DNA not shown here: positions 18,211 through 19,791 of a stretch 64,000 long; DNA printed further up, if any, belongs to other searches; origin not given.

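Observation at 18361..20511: Kdo/WaaP-family LPS kinase fused to a glycosidase-like domain that may lack the acid/base residue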

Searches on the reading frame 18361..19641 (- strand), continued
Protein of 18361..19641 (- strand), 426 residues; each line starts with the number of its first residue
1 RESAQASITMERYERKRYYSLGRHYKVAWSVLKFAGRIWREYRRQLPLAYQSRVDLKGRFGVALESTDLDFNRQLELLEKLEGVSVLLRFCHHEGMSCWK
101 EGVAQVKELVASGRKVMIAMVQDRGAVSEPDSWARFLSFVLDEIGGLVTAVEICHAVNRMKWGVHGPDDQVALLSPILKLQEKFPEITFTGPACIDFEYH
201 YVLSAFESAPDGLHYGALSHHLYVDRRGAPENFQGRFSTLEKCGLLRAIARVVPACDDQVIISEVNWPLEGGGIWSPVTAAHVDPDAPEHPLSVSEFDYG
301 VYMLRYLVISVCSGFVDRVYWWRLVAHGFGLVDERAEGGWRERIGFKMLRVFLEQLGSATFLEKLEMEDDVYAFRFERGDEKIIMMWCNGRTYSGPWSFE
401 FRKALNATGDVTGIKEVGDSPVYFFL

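Call 44: fold_search(model_id=the predicted structure, library=pdb)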
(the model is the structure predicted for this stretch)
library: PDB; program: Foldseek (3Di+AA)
matches with E <= 10: 1272; with E <= 0.001: 74
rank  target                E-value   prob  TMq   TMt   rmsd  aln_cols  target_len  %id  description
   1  3kl3_A                4.6e-12  1.00  0.52  0.56   6.5       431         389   11  Crystal structure of Ligand bound XynC (released 2010-12-08)
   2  4qaw_C                5.2e-12  1.00  0.55  0.46   6.4       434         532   11  Structure of modular Xyn30D from Paenibacillus barcinonensis (released 2014-10-08)
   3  4qaw_E                6.2e-12  1.00  0.53  0.45   6.2       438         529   10  Structure of modular Xyn30D from Paenibacillus barcinonensis (released 2014-10-08)
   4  3kl3_C                6.2e-12  1.00  0.53  0.57   6.9       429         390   10  Crystal structure of Ligand bound XynC (released 2010-12-08)
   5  4qaw_H                8.8e-12  1.00  0.54  0.45   6.7       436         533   10  Structure of modular Xyn30D from Paenibacillus barcinonensis (released 2014-10-08)
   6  4qaw_B                1.1e-11  1.00  0.54  0.45   6.6       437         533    9  Structure of modular Xyn30D from Paenibacillus barcinonensis (released 2014-10-08)
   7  4uqa                  1.3e-11  1.00  0.53  0.57   6.8       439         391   11  X-ray structure of glucuronoxylan-xylanohydrolase (Xyn30A) from Clostridium thermocellum (released 2015-06-24)
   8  3kl3_B                1.8e-11  1.00  0.53  0.57   6.9       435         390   10  Crystal structure of Ligand bound XynC (released 2010-12-08)
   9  4qaw_D                2.8e-11  1.00  0.55  0.45   6.5       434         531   10  Structure of modular Xyn30D from Paenibacillus barcinonensis (released 2014-10-08)
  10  4qaw_A                3.0e-11  1.00  0.54  0.44   6.4       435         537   10  Structure of modular Xyn30D from Paenibacillus barcinonensis (released 2014-10-08)
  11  1nof                  5.7e-11  1.00  0.51  0.56   6.6       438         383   12  THE FIRST CRYSTALLOGRAPHIC STRUCTURE OF A XYLANASE FROM GLYCOSYL HYDROLASE FAMILY 5: IMPLICATIONS FOR CATALYSIS (released 2003-09-16)
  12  8vg9                  1.5e-10  1.00  0.53  0.56   6.6       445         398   11  Crystallographic structure of Ruminococcus champanellensis xylanase (RcXyn30A) (released 2024-12-25)
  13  8b73_A                4.7e-07  1.00  0.50  0.52   9.2       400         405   13  Acetivibrio clariflavus beta-1,4-xylanase of Glycoside Hydrolase Family 10 (AcXyn10A). (released 2022-10-19)
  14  3fn9_C                4.7e-07  1.00  0.47  0.31  10.1       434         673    9  Crystal structure of putative beta-galactosidase from bacteroides fragilis (released 2009-01-13)
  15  3zjk_C                8.3e-07  1.00  0.46  0.46   8.5       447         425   11  crystal structure of Ttb-gly F401S mutant (released 2013-02-13)
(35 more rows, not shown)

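Call 45: find_homologous_proteins(query=A3, max_evalue=0.00001)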
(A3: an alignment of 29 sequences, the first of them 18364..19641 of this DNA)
Query A3 (29 sequences) (426 aa, profile of the alignment): 922 proteins with E <= 0.00001 among 8000 candidates; the best 120 are listed.
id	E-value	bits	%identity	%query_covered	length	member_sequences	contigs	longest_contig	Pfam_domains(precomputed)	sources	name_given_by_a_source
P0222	7.6e-145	501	34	79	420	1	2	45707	-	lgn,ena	-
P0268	6.8e-138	478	32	90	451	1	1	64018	-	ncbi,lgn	-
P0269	8.3e-138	478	34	78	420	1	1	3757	-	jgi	jgi:hypothetical protein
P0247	4.6e-136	472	28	76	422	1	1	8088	-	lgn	-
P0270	3.3e-135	469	30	88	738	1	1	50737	PF06293.21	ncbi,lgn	ncbi:MAG: lipopolysaccharide kinase InaA family protein [Thermoanaerobaculia bacterium]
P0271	3.9e-135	469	33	83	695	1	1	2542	PF06293.21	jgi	-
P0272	1.2e-134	467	34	78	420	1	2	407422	-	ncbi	-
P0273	2.9e-134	466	33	92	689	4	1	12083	PF06293.21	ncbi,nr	ncbi:MAG TPA: lipopolysaccharide kinase InaA family protein [Thermoanaerobaculia bacterium]|nr:lipop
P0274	7.1e-134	465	30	81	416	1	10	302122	-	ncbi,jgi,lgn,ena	-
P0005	7.7e-134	465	84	100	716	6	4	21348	PF06293.21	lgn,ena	-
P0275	1.1e-133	464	29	81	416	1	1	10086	-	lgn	-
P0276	1.1e-133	464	29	81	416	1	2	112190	-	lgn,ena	-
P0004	1.7e-133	464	86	100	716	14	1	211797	PF06293.21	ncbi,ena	-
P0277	1.8e-133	464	29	81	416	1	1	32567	-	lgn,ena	-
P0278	2.2e-133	463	29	81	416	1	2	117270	-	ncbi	ncbi:MAG: hypothetical protein AB7D96_01930 [Arcobacteraceae bacterium]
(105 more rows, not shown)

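Call 46: find_encoding_contigs(protein=P0274, flank=9000, max_places=1)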
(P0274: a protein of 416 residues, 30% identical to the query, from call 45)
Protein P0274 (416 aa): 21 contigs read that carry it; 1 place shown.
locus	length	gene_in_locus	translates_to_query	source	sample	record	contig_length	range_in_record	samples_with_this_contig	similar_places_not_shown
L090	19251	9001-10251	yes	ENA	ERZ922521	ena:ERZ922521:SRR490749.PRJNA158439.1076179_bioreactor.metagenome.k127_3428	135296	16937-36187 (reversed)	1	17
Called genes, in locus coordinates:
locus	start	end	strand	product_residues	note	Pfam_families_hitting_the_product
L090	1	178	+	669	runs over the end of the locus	PF00884:Sulfatase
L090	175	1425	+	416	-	PF04932:Wzy_C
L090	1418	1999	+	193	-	PF10707:YrbL-PhoP_reg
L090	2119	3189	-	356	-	PF00534:Glycos_transf_1, PF13692:Glyco_trans_1_4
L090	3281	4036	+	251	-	PF00535:Glycos_transf_2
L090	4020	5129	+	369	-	PF13477:Glyco_trans_4_2, PF13439:Glyco_transf_4, PF20706:GT4-conflict, PF00534:Glycos_transf_1, PF13692:Glyco_trans_1_4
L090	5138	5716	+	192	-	PF10707:YrbL-PhoP_reg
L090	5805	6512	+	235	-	PF06293:Kdo (weak)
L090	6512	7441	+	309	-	PF01075:Glyco_transf_9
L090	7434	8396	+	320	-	-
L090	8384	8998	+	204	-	PF10707:YrbL-PhoP_reg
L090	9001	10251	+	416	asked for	-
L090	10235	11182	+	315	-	PF01075:Glyco_transf_9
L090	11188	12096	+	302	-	PF00534:Glycos_transf_1, PF13692:Glyco_trans_1_4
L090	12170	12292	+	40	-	-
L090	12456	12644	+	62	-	PF00830:Ribosomal_L28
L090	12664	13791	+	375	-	PF02254:TrkA_N, PF02080:TrkA_C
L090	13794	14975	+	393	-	PF01960:ArgJ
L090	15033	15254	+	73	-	PF04325:DUF465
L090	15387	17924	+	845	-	PF00521:DNA_topoisoIV, PF03989:DNA_gyraseA_C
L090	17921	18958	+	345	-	PF01118:Semialdhyde_dh, PF02774:Semialdhyde_dhC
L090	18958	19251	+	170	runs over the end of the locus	PF03350:UPF0114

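Call 47: find_encoding_contigs(protein=P0268, flank=9000, max_places=1)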
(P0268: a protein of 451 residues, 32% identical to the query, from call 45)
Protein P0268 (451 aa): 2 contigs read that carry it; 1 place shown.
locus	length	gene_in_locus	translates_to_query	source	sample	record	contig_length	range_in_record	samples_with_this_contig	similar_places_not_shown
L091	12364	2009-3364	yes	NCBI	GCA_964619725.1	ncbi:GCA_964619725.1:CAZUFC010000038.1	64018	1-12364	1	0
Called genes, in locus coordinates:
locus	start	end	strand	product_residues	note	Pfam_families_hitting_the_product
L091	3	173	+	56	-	?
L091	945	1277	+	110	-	PF21814:DUF6883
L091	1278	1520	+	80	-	PF16277:DUF4926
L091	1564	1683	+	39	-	-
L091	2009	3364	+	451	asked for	-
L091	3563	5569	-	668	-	PF00884:Sulfatase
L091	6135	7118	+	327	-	PF00756:Esterase, PF12697:Abhydrolase_6 (weak)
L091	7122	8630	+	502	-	PF02321:OEP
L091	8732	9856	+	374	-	PF25917:BSH_RND, PF25973:BSH_CzcB, PF25954:Beta-barrel_RND_2 (weak), PF25989:YknX_C, PF25967:RND-MFP_C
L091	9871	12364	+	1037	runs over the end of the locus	PF00873:ACR_tran, PF02355:SecD_SecF_C (faint), PF03176:MMPL (weak)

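Call 53: search_protein_families(library=pfam, alignment_id=A3, max_evalue=10)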
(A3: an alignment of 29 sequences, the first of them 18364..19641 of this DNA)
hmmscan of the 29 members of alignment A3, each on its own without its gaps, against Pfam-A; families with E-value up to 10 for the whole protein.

A. member 1, window:18364-19641:- (426 aa): 0 families

B. families by the number of members that match (of 29 scanned): 8 families
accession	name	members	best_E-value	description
PF11094.13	UL11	1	0.016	Membrane-associated tegument protein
PF18026.6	Exog_C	1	0.058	Endo/exonuclease (EXOG) C-terminal domain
PF08012.16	DUF1702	1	0.087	Protein of unknown function (DUF1702)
PF22765.1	DUF7010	1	0.091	Family of unknown function (DUF7010)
PF20656.2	MS_N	1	0.15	Malate synthase, N-terminal domain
PF17640.7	UL17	1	0.16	Uncharacterized UL17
PF24242.1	DUF7449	1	0.18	Domain of unknown function (DUF7449)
PF15482.11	CCER1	1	0.2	Coiled-coil domain-containing glutamate-rich protein family 1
